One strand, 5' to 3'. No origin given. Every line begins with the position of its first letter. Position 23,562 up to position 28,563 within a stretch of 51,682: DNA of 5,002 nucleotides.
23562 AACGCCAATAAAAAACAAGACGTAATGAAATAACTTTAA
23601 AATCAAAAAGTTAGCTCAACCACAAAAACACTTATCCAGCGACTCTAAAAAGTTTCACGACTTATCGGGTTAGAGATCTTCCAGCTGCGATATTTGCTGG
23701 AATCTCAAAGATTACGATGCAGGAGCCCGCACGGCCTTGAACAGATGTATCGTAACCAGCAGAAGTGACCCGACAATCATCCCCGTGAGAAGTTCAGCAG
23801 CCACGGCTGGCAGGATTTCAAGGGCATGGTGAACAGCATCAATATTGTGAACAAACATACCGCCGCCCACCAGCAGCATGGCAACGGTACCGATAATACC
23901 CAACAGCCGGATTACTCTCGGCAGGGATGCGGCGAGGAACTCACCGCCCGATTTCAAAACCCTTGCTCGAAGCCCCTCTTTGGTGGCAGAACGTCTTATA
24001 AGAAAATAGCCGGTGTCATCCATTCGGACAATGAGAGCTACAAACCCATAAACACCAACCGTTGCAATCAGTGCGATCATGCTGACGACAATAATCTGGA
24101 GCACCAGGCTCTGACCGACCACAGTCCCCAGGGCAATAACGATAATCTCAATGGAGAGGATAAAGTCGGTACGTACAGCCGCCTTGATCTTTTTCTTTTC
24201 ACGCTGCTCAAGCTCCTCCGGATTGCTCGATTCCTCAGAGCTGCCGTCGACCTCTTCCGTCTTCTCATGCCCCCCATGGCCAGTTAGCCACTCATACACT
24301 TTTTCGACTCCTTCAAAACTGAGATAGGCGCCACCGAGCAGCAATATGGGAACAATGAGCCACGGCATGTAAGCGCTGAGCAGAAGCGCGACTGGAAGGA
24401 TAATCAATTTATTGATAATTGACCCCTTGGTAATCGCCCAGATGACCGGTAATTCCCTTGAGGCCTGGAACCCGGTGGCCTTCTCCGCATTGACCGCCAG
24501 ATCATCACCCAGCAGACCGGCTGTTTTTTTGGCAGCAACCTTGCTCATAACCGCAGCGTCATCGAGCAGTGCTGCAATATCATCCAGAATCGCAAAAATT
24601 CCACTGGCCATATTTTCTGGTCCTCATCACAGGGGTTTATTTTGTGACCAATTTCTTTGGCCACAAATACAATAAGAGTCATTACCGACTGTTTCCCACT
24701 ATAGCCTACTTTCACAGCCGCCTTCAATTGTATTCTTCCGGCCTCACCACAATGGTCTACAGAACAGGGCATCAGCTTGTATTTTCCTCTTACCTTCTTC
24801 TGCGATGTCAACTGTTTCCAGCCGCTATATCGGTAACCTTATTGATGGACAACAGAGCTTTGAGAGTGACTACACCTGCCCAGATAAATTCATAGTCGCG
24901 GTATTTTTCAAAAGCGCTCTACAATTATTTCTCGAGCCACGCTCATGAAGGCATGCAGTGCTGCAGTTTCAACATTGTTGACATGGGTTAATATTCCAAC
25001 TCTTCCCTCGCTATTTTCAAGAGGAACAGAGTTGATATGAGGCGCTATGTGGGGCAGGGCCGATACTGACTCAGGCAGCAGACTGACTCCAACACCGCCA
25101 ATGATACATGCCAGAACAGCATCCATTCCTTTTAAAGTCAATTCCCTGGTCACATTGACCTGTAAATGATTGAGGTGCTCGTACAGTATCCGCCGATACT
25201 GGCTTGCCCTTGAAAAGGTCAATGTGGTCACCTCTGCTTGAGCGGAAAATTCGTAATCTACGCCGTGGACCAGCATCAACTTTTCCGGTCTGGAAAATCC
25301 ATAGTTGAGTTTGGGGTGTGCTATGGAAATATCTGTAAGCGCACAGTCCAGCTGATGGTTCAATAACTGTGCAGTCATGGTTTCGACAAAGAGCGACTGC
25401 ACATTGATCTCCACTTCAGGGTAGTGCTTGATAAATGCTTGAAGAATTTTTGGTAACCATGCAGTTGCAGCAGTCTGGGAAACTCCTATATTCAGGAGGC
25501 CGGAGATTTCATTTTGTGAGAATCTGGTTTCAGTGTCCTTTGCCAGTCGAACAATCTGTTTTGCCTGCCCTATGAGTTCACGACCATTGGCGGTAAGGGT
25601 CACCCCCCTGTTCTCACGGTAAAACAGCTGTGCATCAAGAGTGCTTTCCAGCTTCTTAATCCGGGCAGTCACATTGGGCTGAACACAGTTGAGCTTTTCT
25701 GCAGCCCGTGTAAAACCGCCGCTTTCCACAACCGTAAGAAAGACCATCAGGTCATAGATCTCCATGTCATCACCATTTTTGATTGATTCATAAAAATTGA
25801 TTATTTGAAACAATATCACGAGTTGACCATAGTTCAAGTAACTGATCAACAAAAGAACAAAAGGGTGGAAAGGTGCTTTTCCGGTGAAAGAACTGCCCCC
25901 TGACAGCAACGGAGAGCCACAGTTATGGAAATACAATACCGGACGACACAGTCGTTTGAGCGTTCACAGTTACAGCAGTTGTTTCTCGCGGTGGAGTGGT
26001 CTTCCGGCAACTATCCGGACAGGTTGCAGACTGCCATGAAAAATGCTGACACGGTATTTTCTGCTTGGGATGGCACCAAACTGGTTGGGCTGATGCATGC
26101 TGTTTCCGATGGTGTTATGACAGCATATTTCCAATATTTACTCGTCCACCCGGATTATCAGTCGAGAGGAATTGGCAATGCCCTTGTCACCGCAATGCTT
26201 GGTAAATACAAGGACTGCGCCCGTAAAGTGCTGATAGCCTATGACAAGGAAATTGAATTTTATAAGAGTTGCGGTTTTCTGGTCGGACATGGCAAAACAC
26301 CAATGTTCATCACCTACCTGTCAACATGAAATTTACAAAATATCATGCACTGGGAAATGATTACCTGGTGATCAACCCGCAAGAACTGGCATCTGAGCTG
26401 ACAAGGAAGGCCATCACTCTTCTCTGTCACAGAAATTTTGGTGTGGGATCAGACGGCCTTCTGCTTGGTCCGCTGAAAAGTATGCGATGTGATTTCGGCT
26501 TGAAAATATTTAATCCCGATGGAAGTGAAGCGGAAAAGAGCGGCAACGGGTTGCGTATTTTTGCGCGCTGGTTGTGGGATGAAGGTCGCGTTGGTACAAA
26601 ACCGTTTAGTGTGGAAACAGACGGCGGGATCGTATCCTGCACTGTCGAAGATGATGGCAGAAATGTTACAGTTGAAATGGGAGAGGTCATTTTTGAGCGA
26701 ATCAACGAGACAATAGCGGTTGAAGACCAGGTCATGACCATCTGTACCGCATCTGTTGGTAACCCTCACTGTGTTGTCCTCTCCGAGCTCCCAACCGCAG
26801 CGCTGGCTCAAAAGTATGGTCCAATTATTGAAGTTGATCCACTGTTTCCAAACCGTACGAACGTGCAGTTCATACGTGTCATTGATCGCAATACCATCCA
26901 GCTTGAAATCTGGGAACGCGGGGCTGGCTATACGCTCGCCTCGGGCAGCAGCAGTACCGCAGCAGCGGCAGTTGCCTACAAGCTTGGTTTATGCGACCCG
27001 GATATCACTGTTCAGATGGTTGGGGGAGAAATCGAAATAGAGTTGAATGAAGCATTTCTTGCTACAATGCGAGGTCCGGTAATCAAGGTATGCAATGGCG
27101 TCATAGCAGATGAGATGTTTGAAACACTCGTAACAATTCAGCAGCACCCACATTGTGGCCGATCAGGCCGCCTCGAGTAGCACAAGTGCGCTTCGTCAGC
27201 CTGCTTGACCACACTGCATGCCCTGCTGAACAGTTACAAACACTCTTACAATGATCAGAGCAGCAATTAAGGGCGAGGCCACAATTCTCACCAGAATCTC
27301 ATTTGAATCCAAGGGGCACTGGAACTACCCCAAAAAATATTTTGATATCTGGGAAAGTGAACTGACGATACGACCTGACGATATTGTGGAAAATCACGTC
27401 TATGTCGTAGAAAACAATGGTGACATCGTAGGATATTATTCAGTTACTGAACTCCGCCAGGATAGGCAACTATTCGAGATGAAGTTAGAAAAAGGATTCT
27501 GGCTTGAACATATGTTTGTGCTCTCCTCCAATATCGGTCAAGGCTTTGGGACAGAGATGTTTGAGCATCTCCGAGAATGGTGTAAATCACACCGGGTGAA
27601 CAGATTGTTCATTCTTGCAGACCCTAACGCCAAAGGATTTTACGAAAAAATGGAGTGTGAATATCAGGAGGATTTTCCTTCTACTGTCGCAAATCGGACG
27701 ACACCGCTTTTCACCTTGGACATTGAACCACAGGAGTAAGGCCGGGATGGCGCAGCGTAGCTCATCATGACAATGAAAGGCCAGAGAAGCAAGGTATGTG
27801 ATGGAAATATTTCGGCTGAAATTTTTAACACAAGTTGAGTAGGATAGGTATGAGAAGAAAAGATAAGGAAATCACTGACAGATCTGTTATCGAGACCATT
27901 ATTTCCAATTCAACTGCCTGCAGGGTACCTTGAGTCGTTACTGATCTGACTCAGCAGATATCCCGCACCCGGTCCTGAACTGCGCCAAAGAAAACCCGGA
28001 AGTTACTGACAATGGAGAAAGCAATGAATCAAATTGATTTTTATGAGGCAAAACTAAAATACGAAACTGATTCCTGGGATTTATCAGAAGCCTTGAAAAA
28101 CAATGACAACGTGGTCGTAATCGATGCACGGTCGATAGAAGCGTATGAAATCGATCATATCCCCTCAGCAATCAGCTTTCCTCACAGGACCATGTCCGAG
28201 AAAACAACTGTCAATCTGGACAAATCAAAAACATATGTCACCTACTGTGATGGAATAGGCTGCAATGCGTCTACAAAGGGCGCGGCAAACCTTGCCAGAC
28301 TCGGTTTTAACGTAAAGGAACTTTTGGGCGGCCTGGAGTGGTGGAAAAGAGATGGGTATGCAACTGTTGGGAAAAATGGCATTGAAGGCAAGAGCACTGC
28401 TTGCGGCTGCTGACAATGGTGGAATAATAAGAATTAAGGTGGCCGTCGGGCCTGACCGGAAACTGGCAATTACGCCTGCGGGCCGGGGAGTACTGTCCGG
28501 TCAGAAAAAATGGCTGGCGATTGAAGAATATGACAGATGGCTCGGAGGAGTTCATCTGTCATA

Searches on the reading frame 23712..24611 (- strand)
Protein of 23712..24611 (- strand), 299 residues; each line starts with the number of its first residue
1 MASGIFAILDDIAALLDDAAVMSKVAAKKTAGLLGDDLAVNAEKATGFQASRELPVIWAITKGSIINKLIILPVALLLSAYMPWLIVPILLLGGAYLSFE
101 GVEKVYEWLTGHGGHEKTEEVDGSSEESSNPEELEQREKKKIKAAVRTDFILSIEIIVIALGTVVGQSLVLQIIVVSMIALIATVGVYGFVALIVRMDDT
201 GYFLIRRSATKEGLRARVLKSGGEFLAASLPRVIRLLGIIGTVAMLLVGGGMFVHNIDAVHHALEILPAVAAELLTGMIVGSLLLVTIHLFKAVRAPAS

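Call 30: find_encoding_contigs(protein=window:23712-24611:-, flank=3000, max_places=10)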
Protein window:23712-24611:- (299 aa): no gene with exactly this product is on record in the collection.
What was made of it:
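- Tried and rejected: The window protein is not indexed under my gene call (call 30).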

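Call 31: find_homologous_proteins(query=window:23712-24611:-, max_evalue=1e-40)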
Query window:23712-24611:- (299 aa): 7996 proteins with E <= 1e-40 among 8000 candidates; the best 120 are listed.
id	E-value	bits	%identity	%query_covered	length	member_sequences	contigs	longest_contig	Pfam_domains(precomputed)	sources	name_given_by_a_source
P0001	1.1e-179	614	100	100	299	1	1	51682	PF05661.18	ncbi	ncbi:MAG: DUF808 domain-containing protein [Thermodesulfobacteriota bacterium]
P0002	8.0e-133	460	75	100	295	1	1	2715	PF05661.18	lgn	-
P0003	7.7e-129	447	74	99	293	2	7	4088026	PF05661.18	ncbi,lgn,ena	ncbi:MAG: DUF808 domain-containing protein [Candidatus Sedimenticola sp. PURPLELP]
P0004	1.1e-127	443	71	100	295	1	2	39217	PF05661.18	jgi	jgi:uncharacterized protein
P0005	6.6e-127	440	70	100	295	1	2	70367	PF05661.18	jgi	jgi:uncharacterized protein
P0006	8.5e-127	440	71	100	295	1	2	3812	PF05661.18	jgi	jgi:uncharacterized protein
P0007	2.5e-126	439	70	100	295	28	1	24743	PF05661.18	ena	-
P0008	4.0e-126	438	72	100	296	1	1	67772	PF05661.18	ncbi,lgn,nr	ncbi:MAG: DUF808 domain-containing protein [Proteobacteria bacterium]|nr:DUF808 domain-containing pr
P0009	4.1e-126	438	72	100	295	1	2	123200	PF05661.18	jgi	-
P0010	1.5e-125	436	71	99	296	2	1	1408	PF05661.18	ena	-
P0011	1.9e-125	436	72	100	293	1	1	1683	PF05661.18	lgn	-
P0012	2.2e-125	435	72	100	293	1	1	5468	PF05661.18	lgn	-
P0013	1.3e-124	433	72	100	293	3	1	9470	PF05661.18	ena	-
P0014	1.8e-124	432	72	99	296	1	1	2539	PF05661.18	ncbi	-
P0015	1.9e-124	432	74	99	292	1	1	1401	PF05661.18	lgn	-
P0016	2.3e-124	432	70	100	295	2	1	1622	PF05661.18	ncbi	-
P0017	2.6e-124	432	72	99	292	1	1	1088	PF05661.18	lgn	-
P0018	4.8e-124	431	72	99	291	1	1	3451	PF05661.18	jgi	-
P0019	7.7e-124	430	70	99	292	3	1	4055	PF05661.18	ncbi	-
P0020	7.8e-124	430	70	99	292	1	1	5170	PF05661.18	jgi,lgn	-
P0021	9.1e-124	430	69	99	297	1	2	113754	PF05661.18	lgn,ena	-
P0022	1.0e-123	430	69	100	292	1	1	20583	PF05661.18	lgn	-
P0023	1.1e-123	430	70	100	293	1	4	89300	PF05661.18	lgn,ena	-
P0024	1.7e-123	429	69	99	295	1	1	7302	PF05661.18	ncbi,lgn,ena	-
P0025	1.7e-123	429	70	99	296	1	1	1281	PF05661.18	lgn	-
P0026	3.1e-123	428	71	99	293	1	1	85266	PF05661.18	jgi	jgi:predicted DNA repair protein MutK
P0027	6.0e-123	427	72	92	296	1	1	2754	PF05661.18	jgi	jgi:predicted DNA repair protein MutK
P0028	7.3e-123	427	72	100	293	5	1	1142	PF05661.18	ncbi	-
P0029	7.4e-123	427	70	99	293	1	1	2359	PF05661.18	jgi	jgi:uncharacterized protein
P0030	7.7e-123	427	69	100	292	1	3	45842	PF05661.18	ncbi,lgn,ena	-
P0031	1.3e-122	426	72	100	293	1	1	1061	PF05661.18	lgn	-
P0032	1.4e-122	426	70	100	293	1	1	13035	PF05661.18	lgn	-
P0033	1.6e-122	426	72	98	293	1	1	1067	PF05661.18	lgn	-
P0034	1.7e-122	426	70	100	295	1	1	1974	PF05661.18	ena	-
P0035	1.8e-122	426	72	100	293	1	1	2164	PF05661.18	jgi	-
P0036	1.9e-122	426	71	100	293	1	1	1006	PF05661.18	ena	-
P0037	2.2e-122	426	69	99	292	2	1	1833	PF05661.18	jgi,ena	-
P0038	2.8e-122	425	71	99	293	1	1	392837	PF05661.18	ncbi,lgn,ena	-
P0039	3.1e-122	425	72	92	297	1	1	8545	PF05661.18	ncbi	ncbi:MAG: DUF808 domain-containing protein [Thermodesulfobacteriota bacterium]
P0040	5.0e-122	424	69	99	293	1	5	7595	PF05661.18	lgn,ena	-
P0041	7.1e-122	424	71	100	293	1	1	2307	PF05661.18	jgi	-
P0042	1.1e-121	423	71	100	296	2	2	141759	PF05661.18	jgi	jgi:predicted DNA repair protein MutK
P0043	1.1e-121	423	71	98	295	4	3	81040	PF05661.18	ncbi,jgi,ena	-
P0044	1.4e-121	423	71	98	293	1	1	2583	PF05661.18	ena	-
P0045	1.4e-121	423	70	100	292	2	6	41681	PF05661.18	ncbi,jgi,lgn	jgi:predicted DNA repair protein MutK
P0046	1.6e-121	423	70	99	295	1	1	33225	PF05661.18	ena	-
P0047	2.9e-121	422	71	100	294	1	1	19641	PF05661.18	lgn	-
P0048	3.3e-121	422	75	92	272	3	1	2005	PF05661.18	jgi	jgi:predicted DNA repair protein MutK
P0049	4.8e-121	421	72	95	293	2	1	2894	PF05661.18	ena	-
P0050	4.9e-121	421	68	100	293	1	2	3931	PF05661.18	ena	-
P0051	9.7e-121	420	72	100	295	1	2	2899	PF05661.18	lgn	-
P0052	1.1e-120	420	72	95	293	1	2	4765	PF05661.18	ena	-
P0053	1.2e-120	420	68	100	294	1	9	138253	PF05661.18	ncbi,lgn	-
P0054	1.3e-120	420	72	94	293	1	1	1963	PF05661.18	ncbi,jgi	-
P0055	1.6e-120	420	70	99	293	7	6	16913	PF05661.18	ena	-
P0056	1.6e-120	419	70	98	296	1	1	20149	PF05661.18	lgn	-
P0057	1.7e-120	419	69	100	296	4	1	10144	PF05661.18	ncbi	-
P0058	2.2e-120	419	71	100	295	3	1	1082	PF05661.18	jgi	jgi:predicted DNA repair protein MutK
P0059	2.4e-120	419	71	99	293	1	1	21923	PF05661.18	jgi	jgi:predicted DNA repair protein MutK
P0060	2.8e-120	419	70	97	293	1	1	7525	PF05661.18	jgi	jgi:hypothetical protein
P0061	2.9e-120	419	72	95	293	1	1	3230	PF05661.18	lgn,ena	-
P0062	3.2e-120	419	71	99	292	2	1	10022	PF05661.18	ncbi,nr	ncbi:MAG: DUF808 domain-containing protein [Gammaproteobacteria bacterium]|nr:DUF808 domain-containi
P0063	3.8e-120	418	72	95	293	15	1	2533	PF05661.18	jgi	jgi:predicted DNA repair protein MutK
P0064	3.9e-120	418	69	99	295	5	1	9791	PF05661.18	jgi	jgi:predicted DNA repair protein MutK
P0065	4.1e-120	418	68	99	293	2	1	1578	PF05661.18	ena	-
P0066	4.3e-120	418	71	95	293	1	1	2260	PF05661.18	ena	-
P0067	4.4e-120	418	69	100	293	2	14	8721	PF05661.18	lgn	-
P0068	4.4e-120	418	69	98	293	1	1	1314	PF05661.18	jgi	jgi:hypothetical protein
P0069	4.5e-120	418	68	99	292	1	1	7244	PF05661.18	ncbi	-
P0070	4.5e-120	418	72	94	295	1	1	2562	PF05661.18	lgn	-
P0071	5.3e-120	418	70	99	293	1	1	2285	PF05661.18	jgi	-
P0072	5.3e-120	418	69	100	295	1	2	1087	PF05661.18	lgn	-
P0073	5.5e-120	418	69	100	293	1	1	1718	PF05661.18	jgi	jgi:predicted DNA repair protein MutK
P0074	6.6e-120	417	70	97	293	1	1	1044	PF05661.18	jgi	jgi:predicted DNA repair protein MutK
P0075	7.5e-120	417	71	100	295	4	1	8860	PF05661.18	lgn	-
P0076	8.7e-120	417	72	95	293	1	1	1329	PF05661.18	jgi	jgi:predicted DNA repair protein MutK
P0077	9.1e-120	417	69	100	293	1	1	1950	PF05661.18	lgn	-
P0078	1.5e-119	416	69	99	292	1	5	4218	PF05661.18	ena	-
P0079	1.6e-119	416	69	99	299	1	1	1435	PF05661.18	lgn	-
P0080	1.8e-119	416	71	100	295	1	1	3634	PF05661.18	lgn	-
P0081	2.4e-119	416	70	100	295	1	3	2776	PF05661.18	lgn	-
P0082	3.2e-119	415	70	100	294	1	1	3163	PF05661.18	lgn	-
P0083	3.4e-119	415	71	98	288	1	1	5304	PF05661.18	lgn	-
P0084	3.7e-119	415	69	100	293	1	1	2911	PF05661.18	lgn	-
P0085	4.0e-119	415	68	99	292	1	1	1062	PF05661.18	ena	-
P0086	4.5e-119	415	70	97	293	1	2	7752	PF05661.18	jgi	jgi:uncharacterized protein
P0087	4.6e-119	415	71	99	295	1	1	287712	PF05661.18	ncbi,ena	-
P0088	5.2e-119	415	69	100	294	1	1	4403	PF05661.18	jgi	jgi:predicted DNA repair protein MutK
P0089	5.8e-119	414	67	99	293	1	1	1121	PF05661.18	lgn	-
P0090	6.2e-119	414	69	97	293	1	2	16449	PF05661.18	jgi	jgi:predicted DNA repair protein MutK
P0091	6.9e-119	414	71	99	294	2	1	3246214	PF05661.18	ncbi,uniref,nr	ncbi:DUF808 domain-containing protein [Sulfurivermis fontis]|uniref:DUF808 domain-containing protein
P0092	6.9e-119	414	67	99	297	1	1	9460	PF05661.18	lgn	-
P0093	7.8e-119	414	73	92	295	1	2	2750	PF05661.18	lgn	-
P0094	9.5e-119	414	71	99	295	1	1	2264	PF05661.18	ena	-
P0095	9.8e-119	414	71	95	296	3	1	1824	PF05661.18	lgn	-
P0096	1.0e-118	414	70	98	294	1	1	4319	PF05661.18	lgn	-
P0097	1.1e-118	413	69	100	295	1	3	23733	PF05661.18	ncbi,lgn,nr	ncbi:MAG: DUF808 domain-containing protein [Pseudomonadota bacterium]|nr:DUF808 domain-containing pr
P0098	1.1e-118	413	69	99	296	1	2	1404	PF05661.18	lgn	-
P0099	1.1e-118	413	70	99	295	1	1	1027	PF05661.18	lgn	-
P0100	1.2e-118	413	68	98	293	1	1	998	PF05661.18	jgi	jgi:predicted DNA repair protein MutK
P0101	1.3e-118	413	69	100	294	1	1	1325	PF05661.18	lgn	-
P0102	1.5e-118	413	67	100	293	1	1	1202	PF05661.18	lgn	-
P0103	1.5e-118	413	67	99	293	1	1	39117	PF05661.18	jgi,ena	jgi:predicted DNA repair protein MutK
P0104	1.5e-118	413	69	100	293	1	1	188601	PF05661.18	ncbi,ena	-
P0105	1.7e-118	413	66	100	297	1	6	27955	PF05661.18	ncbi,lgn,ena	-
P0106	1.8e-118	413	68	100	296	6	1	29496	PF05661.18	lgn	-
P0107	1.9e-118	413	69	100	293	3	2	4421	PF05661.18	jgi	jgi:uncharacterized protein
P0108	2.1e-118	413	69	100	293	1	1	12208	PF05661.18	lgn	-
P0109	2.2e-118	413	67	99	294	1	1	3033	PF05661.18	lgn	-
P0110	2.4e-118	412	68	99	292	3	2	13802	PF05661.18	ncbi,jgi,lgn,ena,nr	ncbi:MAG TPA: DUF808 domain-containing protein [Desulfobacterales bacterium]|nr:DUF808 domain-contai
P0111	2.6e-118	412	68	99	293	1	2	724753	PF05661.18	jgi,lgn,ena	-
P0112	2.7e-118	412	68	100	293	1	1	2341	PF05661.18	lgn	-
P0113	2.7e-118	412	70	100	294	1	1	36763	PF05661.18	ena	-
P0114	3.1e-118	412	68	99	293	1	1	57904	PF05661.18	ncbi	-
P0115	3.4e-118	412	69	97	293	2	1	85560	PF05661.18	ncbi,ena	-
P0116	3.7e-118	412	70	99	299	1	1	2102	PF05661.18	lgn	-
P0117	4.2e-118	412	69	99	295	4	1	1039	PF05661.18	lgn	-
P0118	4.2e-118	412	69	100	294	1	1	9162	PF05661.18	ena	-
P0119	4.8e-118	411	70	99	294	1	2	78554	PF05661.18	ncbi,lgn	ncbi:MAG: DUF808 domain-containing protein [Thiohalomonadaceae bacterium]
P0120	4.9e-118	411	69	99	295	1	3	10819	PF05661.18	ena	-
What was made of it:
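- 23712..24611 (-): Neighbour of copy A: DUF808 gene, whose stop is 39 nt from the element's 3' end. 100% match to an NCBI 'MAG: Thermodesulfobacteriota bacterium' protein on a contig of 51682 bp (call 31).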

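Call 37: search_protein_families(library=pfam, proteins=[window:23712-24611:-])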
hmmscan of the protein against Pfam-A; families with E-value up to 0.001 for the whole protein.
window:23712-24611:- (299 aa): 1 family
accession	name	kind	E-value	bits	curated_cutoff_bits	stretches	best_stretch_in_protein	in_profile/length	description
PF05661.17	DUF808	-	8.6e-96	321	28.4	1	3-272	1-266/302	Protein of unknown function (DUF808)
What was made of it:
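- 23712..24611 (-): Pfam PF05661, E = 8.6e-96 (call 37).
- Checked: DUF808 is at 23712-24611 (-) and a histidine-phosphatase-family gene at 22902-23468 (-) (call 37).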

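Call 56: find_encoding_contigs(protein=P0002, flank=3000, max_places=3)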
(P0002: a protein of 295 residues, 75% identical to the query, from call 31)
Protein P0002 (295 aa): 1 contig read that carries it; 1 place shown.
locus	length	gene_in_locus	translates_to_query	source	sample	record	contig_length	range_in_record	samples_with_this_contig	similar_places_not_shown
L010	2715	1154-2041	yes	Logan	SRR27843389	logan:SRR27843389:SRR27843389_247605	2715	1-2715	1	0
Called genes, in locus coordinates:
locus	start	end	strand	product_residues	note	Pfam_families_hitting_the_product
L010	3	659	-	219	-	?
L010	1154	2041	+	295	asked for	PF05661:DUF808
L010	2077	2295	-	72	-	-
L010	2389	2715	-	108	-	?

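Call 57: find_encoding_contigs(protein=P0039, flank=3000, max_places=3)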
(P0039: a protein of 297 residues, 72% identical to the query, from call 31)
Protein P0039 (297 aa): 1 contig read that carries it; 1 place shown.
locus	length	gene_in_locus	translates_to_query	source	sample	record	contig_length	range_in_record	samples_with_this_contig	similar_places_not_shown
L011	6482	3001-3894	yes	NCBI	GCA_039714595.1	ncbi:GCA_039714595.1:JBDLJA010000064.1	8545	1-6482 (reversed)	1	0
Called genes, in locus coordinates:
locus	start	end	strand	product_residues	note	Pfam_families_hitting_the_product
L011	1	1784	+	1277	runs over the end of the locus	PF00873:ACR_tran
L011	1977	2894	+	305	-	PF01757:Acyl_transf_3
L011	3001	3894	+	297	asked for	PF05661:DUF808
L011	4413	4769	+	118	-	-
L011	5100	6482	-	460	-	PF00890:FAD_binding_2 (weak), PF01266:DAO, PF01593:Amino_oxidase (weak), PF03486:HI0933_like (weak), PF07992:Pyr_redox_2, PF13450:NAD_binding_8, PF00070:Pyr_redox, PF12838:Fer4_7 (weak), +6 more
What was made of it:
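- The nearest DUF808 relative is only 75% identical and is not syntenic (calls 31, 56, 57).
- Tried and rejected: The nearest DUF808 homologues are 72-75% identical and not syntenic (calls 31, 56, 57).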

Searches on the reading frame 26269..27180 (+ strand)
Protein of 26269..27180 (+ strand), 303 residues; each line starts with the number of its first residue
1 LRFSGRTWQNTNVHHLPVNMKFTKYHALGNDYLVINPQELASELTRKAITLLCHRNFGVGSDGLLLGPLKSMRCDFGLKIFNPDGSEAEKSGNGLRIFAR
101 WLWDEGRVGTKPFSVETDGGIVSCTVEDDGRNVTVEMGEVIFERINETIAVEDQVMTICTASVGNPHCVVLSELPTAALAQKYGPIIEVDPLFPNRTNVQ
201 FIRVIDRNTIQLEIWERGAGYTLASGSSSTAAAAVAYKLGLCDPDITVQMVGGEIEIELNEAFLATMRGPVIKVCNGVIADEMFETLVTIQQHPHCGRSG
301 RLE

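Call 52: search_protein_families(library=pfam, proteins=[window:26269-27180:+], max_evalue=0.00001)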
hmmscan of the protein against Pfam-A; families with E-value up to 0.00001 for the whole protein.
window:26269-27180:+ (303 aa): 1 family
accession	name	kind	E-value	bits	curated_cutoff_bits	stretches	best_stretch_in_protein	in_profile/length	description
PF01678.24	DAP_epimerase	-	6.7e-53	178.3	34.7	2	22-141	1-119/121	Diaminopimelate epimerase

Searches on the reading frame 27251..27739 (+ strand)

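Call 52: search_protein_families(library=pfam, proteins=[window:27251-27739:+], max_evalue=0.00001)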
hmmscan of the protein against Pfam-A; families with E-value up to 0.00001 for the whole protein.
window:27251-27739:+ (162 aa): 3 families
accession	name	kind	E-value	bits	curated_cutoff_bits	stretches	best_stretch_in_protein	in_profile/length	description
PF00583.31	Acetyltransf_1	-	6.9e-12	46.1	20.7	1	29-134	11-114/116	Acetyltransferase (GNAT) family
PF13508.13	Acetyltransf_7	-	7.9e-11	42.6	27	1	48-134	3-80/84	Acetyltransferase (GNAT) domain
PF13673.13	Acetyltransf_10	-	2.3e-08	34.5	23.6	1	47-134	30-105/128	Acetyltransferase (GNAT) domain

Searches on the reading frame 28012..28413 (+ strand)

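Call 52: search_protein_families(library=pfam, proteins=[window:28012-28413:+], max_evalue=0.00001)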
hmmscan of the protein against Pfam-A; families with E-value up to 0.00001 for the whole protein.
window:28012-28413:+ (133 aa): 1 family
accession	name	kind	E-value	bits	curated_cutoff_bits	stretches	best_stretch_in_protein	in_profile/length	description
PF00581.25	Rhodanese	-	7.5e-16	58.9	22.2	1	27-113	7-101/102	Rhodanese-like domain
